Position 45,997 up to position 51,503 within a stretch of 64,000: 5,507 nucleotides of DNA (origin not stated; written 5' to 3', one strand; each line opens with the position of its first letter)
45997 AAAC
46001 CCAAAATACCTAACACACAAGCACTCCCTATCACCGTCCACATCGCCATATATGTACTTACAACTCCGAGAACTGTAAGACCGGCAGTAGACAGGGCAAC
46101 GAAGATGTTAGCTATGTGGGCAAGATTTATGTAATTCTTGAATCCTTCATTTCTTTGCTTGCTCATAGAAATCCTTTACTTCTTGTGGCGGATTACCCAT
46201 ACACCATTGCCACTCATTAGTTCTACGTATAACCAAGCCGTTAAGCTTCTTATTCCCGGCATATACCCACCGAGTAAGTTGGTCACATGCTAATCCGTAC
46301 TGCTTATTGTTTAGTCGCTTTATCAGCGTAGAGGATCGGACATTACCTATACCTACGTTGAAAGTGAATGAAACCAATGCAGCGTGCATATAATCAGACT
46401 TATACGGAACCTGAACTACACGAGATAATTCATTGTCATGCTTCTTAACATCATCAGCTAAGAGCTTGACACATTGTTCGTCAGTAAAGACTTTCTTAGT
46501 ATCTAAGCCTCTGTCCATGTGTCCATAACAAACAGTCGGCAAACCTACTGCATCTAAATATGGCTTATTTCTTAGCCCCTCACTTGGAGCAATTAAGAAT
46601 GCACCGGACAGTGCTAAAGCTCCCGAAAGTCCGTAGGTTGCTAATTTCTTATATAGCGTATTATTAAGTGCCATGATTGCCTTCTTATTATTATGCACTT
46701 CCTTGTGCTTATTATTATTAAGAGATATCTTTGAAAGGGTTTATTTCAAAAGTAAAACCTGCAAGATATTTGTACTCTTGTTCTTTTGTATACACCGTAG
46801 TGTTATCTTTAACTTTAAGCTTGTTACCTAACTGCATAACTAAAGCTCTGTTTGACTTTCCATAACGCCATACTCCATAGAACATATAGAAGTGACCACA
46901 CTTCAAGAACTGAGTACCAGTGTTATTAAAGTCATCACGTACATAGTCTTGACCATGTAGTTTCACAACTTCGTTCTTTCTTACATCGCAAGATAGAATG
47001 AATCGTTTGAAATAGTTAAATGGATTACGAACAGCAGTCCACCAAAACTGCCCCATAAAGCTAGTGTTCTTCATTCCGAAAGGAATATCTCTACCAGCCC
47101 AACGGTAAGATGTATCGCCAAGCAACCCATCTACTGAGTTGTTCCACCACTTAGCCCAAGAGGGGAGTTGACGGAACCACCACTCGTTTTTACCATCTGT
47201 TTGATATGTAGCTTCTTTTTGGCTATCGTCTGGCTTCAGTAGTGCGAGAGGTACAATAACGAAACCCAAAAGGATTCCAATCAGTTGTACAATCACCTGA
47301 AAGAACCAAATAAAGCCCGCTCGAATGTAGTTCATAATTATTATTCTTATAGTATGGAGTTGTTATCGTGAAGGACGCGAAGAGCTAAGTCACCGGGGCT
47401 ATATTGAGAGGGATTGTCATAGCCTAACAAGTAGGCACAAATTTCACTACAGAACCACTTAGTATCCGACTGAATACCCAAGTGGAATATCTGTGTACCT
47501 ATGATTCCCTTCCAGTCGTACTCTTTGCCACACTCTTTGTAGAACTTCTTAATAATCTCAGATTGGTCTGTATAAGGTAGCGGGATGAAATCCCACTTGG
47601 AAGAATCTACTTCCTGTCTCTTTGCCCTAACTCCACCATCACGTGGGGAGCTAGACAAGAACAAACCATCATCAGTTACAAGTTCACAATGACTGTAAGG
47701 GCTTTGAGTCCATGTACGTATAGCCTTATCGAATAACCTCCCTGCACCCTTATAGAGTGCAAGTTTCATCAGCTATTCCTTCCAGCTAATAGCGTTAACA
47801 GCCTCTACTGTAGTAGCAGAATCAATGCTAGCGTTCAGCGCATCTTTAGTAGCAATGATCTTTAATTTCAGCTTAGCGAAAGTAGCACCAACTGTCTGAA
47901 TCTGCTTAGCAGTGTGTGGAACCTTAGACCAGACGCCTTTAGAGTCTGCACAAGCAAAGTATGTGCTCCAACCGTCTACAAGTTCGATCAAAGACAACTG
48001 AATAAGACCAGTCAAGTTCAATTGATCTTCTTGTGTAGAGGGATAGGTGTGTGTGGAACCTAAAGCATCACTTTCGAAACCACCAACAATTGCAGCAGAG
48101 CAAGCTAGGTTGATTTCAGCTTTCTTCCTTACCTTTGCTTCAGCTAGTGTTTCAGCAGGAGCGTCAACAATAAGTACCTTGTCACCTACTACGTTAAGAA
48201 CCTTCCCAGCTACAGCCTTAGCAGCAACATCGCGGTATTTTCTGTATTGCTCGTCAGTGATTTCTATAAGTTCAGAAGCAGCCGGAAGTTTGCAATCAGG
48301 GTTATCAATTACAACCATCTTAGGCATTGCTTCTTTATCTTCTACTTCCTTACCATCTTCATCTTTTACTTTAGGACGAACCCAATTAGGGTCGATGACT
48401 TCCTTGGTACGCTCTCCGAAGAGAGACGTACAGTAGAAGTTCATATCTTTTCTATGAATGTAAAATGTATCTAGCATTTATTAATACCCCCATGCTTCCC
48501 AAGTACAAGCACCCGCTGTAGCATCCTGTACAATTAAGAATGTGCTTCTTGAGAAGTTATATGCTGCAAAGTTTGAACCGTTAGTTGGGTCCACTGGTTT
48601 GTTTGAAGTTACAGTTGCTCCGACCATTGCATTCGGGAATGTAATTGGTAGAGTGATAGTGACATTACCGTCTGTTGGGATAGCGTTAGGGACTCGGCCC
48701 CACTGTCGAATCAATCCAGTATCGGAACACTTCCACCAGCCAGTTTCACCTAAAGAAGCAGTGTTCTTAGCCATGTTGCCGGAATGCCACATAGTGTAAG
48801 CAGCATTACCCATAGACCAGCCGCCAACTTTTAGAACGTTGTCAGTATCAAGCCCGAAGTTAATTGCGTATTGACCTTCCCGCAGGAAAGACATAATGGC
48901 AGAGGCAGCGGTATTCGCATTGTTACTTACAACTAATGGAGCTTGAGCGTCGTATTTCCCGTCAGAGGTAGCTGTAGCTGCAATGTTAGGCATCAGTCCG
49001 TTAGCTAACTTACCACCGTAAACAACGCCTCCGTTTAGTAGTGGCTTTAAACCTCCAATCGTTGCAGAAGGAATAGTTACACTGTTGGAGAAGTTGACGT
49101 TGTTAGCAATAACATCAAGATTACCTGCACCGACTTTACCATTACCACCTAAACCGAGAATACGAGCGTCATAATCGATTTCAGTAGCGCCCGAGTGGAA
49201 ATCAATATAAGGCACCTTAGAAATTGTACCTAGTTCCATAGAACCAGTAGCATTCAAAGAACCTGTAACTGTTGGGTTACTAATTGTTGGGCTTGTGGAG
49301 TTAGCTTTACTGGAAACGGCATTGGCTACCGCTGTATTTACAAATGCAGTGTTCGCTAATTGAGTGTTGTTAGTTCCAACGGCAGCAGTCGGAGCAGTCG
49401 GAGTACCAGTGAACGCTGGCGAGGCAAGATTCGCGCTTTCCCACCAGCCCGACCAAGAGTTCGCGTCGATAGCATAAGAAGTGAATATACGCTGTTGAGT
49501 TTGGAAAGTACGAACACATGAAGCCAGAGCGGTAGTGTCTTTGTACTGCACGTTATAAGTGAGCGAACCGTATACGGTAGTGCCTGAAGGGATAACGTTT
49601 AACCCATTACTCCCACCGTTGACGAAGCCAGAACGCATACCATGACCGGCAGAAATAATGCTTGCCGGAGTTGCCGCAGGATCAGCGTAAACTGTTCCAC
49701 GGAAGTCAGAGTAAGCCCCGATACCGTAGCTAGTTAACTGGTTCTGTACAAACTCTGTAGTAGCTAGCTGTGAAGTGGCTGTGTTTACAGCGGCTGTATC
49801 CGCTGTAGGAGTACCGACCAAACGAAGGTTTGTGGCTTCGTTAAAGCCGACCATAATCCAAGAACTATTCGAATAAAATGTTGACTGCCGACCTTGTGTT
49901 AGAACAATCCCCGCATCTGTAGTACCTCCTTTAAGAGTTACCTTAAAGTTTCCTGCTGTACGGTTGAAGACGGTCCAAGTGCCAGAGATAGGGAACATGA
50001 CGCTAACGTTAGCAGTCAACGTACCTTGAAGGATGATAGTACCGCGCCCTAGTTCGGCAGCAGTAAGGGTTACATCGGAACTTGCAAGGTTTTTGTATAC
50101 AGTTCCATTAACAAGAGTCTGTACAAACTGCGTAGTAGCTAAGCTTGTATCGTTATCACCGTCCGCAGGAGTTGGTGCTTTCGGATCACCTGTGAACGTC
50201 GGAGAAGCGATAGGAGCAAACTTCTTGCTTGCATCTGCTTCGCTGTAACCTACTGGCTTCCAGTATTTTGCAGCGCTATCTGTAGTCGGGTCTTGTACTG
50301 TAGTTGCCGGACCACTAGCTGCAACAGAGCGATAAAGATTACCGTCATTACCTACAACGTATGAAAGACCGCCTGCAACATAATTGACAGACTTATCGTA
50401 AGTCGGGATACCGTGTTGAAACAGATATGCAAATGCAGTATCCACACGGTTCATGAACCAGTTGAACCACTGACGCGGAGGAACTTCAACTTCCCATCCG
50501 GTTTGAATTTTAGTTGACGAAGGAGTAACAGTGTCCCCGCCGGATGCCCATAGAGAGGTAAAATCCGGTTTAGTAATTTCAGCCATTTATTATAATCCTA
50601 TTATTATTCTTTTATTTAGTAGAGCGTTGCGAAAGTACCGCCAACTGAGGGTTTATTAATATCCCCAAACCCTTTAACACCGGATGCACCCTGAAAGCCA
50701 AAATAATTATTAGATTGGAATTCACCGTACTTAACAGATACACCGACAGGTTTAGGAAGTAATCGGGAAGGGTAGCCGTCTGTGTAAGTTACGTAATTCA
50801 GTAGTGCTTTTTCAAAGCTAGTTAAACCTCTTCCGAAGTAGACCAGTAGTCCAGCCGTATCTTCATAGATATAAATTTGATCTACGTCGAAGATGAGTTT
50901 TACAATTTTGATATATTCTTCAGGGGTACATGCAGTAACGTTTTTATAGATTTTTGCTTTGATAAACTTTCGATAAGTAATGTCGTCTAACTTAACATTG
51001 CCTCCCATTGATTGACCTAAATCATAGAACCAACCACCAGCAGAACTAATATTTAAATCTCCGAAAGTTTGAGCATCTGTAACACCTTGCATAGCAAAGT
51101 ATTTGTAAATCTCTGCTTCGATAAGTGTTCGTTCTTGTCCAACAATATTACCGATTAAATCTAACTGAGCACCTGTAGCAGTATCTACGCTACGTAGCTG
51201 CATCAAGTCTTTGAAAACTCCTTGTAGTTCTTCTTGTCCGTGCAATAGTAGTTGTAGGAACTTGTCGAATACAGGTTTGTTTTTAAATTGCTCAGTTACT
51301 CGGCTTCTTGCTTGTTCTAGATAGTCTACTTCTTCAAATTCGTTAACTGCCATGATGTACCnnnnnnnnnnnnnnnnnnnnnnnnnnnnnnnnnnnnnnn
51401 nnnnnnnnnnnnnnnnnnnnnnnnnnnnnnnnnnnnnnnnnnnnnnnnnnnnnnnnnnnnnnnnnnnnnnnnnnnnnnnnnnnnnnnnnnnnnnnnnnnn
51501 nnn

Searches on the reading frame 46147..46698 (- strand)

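Call 103: search_protein_families(library=pfam, proteins=[window:46147-46698:-], max_evalue=0.001)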
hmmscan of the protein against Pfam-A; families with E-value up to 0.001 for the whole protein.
window:46147-46698:- (183 aa): 1 family
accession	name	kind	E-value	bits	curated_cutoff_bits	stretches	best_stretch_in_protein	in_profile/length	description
PF00959.24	Phage_lysozyme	-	2.3e-38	131.8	22.3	1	39-162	3-125/125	Phage lysozyme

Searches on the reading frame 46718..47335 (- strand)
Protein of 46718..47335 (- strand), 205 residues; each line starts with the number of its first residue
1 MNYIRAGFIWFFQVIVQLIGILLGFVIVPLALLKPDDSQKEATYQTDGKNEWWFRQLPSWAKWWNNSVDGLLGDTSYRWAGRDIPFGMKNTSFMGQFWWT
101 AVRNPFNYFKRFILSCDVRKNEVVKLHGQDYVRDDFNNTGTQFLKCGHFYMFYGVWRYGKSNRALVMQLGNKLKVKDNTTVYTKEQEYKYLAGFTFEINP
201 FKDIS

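Call 103: search_protein_families(library=pfam, proteins=[window:46718-47335:-], max_evalue=0.001)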
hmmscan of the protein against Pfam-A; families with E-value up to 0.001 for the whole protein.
window:46718-47335:- (205 aa): 1 family
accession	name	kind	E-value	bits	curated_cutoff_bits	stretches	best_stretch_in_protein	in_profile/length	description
PF24027.1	DUF7338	-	7.5e-17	62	27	1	1-202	1-176/180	Family of unknown function (DUF7338)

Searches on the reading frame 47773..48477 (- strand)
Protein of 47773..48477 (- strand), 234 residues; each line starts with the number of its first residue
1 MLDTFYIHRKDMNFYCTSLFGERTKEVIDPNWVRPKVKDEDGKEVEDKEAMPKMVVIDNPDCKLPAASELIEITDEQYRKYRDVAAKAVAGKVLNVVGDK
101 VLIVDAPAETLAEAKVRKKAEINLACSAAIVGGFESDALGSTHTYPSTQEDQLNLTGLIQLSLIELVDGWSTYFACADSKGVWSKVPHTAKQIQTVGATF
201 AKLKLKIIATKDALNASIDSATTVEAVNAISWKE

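Call 103: search_protein_families(library=pfam, proteins=[window:47773-48477:-], max_evalue=0.001)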
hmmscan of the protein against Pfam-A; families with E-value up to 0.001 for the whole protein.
window:47773-48477:- (234 aa): 1 family
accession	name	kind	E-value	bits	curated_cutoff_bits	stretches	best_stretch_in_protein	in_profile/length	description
PF14301.12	DUF4376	-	1.2e-13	51.9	25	1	113-230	1-105/106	Domain of unknown function (DUF4376)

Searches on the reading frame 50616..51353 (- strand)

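Call 103: search_protein_families(library=pfam, proteins=[window:50616-51353:-], max_evalue=0.001)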
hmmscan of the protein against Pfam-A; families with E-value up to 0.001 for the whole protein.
window:50616-51353:- (245 aa): 1 family
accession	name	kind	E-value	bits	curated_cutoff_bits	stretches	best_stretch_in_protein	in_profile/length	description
PF11041.13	DUF2612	-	1e-23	84.7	23.5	1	19-209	5-181/181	Protein of unknown function (DUF2612)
